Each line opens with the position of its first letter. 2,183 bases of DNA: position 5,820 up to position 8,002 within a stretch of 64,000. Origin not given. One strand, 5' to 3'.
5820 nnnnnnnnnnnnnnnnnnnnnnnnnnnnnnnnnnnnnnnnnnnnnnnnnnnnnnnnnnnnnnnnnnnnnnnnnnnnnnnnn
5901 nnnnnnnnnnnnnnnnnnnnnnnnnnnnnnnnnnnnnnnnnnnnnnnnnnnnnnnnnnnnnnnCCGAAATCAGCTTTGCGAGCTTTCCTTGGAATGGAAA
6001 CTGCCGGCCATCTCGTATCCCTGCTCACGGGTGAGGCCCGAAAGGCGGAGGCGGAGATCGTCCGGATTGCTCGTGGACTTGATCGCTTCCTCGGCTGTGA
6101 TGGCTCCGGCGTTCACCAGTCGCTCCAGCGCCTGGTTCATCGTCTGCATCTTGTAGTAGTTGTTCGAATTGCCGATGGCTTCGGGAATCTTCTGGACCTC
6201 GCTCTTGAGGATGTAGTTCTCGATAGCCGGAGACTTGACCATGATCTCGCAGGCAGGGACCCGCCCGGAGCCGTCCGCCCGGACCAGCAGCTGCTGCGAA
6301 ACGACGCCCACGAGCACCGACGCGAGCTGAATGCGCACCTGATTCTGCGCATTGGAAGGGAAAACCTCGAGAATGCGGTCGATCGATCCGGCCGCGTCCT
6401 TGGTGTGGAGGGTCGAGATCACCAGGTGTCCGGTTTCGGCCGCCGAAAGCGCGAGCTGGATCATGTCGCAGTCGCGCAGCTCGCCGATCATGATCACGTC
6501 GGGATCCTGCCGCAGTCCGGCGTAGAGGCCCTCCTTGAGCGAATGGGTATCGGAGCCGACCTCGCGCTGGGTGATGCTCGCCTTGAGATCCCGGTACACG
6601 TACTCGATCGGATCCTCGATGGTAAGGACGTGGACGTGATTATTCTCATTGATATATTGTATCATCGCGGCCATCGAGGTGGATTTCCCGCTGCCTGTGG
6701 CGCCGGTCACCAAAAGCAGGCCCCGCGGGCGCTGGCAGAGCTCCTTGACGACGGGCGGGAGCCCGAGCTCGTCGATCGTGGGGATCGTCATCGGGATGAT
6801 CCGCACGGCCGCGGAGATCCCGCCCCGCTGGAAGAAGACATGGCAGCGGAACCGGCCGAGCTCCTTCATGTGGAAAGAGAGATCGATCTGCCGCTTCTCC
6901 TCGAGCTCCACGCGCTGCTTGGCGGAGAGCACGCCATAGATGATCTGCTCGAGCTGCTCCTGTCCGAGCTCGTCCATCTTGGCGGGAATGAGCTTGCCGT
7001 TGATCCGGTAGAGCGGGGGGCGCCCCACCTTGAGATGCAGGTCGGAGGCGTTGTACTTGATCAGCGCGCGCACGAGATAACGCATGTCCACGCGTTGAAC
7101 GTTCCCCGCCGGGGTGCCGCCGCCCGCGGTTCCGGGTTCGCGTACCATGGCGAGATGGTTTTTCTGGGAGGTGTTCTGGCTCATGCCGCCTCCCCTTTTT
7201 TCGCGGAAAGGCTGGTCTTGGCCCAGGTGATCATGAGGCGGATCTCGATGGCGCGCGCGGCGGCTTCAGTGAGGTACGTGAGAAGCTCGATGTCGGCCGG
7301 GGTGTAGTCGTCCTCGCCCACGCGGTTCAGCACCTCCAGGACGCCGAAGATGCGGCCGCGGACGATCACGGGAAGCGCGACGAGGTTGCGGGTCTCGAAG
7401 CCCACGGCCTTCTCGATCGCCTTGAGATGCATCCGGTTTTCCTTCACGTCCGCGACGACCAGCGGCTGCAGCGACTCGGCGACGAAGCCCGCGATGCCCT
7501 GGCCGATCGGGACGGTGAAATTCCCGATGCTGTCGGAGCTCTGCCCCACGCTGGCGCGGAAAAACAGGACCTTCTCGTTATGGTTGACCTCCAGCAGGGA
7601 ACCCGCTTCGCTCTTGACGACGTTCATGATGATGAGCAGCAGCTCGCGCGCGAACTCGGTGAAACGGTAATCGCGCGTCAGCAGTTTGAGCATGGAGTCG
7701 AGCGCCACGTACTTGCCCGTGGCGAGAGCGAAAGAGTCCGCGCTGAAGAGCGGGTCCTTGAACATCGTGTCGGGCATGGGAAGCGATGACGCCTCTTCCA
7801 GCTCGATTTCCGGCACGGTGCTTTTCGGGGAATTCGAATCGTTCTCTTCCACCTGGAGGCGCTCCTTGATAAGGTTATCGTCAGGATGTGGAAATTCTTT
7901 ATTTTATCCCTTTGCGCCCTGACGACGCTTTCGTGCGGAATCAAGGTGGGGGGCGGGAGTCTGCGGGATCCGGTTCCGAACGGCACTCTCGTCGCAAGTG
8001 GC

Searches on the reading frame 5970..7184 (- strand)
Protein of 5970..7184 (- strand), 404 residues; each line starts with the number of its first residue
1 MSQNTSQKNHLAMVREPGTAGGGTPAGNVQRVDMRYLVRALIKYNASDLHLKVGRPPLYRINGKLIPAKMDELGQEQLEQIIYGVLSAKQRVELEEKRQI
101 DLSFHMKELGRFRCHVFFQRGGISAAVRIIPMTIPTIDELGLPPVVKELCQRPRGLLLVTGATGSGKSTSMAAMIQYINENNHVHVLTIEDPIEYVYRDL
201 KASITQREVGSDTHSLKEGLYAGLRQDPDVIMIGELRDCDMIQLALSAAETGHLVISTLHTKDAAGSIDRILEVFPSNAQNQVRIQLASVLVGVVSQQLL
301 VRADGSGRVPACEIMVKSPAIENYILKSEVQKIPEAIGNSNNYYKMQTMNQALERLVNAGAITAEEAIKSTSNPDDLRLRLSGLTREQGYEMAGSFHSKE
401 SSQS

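Call 42: search_protein_families(library=pfam, proteins=[window:5970-7184:-], max_evalue=0.0001)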
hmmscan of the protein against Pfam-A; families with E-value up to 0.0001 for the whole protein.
window:5970-7184:- (404 aa): 2 families
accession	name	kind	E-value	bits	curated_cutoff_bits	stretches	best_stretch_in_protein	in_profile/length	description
PF00437.27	T2SSE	-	8.8e-46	156.7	24.9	1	38-309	16-287/370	Type II/IV secretion system protein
PF13401.12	AAA_22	-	6.7e-05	23.6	27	0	153-235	4-92/130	AAA domain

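Call 44: search_protein_families(library=ncbifam, proteins=[window:5970-7184:-], max_evalue=0.001)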
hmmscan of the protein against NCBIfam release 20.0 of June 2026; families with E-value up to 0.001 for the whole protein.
window:5970-7184:- (404 aa): 18 families
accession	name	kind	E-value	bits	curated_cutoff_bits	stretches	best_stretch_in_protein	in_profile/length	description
TIGR01420.1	pilT_fam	subfamily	4.7e-134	446.9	319.1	1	34-376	2-343/343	PilT/PilU family type 4a pilus ATPase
TIGR02525.1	plasmid_TraJ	equivalog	2.5e-46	158.4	368.3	1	66-368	56-364/372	plasmid transfer ATPase TraJ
TIGR02524.1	dot_icm_DotB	equivalog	4.2e-40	138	463.3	1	39-361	11-344/358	Dot/Icm type IV secretion system ATPase DotB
TIGR02533.1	type_II_gspE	equivalog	7.1e-40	137.1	630.25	1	146-300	235-379/486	type II secretion system ATPase GspE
NF041000.1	ATPase_ComGA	equivalog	1.1e-37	129.5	300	1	145-300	119-265/267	competence type IV pilus ATPase ComGA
TIGR02538.1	type_IV_pilB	equivalog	7.6e-35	120.5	675.65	1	147-274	309-432/564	type IV-A pilus assembly ATPase PilB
NF053534.1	T4PilAsmATPsTfpB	equivalog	7.8e-35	120.3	850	1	147-300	329-472/584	type IV pilus assembly ATPase TfpB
NF007755.0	PRK10436.1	equivalog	2.7e-34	118.6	617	1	38-302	93-357/465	type II secretion system protein GspE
NF058587.1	archaellum_moto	equivalog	1.9e-16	59.9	550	1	157-271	278-393/527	archaellum flagellar ATPase motor FlaI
TIGR02782.1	TrbB_P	equivalog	7.4e-15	55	304.55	1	157-295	139-275/303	P-type conjugative transfer ATPase TrbB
TIGR02788.1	VirB11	equivalog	1e-13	51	249.95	1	156-280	146-271/308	P-type DNA transfer ATPase VirB11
TIGR03819.1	heli_sec_ATPase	hypoth_equivalog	3e-10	39.8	373.15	1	153-270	177-296/340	TadA family conjugal transfer-associated ATPase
NF010469.0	PRK13894.1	subfamily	6e-10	39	508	1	157-285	152-278/320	conjugal transfer ATPase TrbB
NF010425.0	PRK13851.1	equivalog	6.4e-10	38.4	461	1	150-280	158-289/344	type IV secretion system protein VirB11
NF010407.0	PRK13833.1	subfamily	1.1e-09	38.2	499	1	157-284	147-271/323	conjugal transfer protein TrbB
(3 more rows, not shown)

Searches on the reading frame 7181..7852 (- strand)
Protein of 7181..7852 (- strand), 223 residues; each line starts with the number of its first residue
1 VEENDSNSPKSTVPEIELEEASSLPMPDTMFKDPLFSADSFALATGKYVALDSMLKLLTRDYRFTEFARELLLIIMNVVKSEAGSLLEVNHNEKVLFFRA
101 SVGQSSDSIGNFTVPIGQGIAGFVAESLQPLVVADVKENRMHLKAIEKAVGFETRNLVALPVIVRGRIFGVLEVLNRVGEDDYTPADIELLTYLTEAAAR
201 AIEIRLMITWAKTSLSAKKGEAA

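Call 42: search_protein_families(library=pfam, proteins=[window:7181-7852:-], max_evalue=0.0001)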
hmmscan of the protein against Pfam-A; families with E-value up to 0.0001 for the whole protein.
window:7181-7852:- (223 aa): 3 families
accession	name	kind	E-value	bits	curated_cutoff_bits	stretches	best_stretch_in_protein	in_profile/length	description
PF13185.12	GAF_2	-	1.4e-14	54.9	28.6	1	65-203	5-136/136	GAF domain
PF01590.32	GAF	-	6.8e-12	46.5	22.4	1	69-202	7-133/133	GAF domain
PF13492.12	GAF_3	-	8.1e-05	23.5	27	1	144-203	70-128/129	GAF domain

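Call 44: search_protein_families(library=ncbifam, proteins=[window:7181-7852:-], max_evalue=0.001)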
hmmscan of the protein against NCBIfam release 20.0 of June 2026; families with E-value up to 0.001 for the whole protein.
window:7181-7852:- (223 aa): 3 families
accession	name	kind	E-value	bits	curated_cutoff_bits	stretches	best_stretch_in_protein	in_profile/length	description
TIGR01817.1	nifA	equivalog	1.6e-08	33.8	528.85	1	49-215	5-169/534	nif-specific transcriptional activator NifA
NF041673.1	transregRamA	equivalog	1.8e-05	23.9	500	1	93-174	37-119/280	acetate metabolism transcriptional regulator RamA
NF008283.0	PRK11061.1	equivalog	5.5e-05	21.6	583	1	75-177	29-130/748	phosphoenolpyruvate--protein phosphotransferase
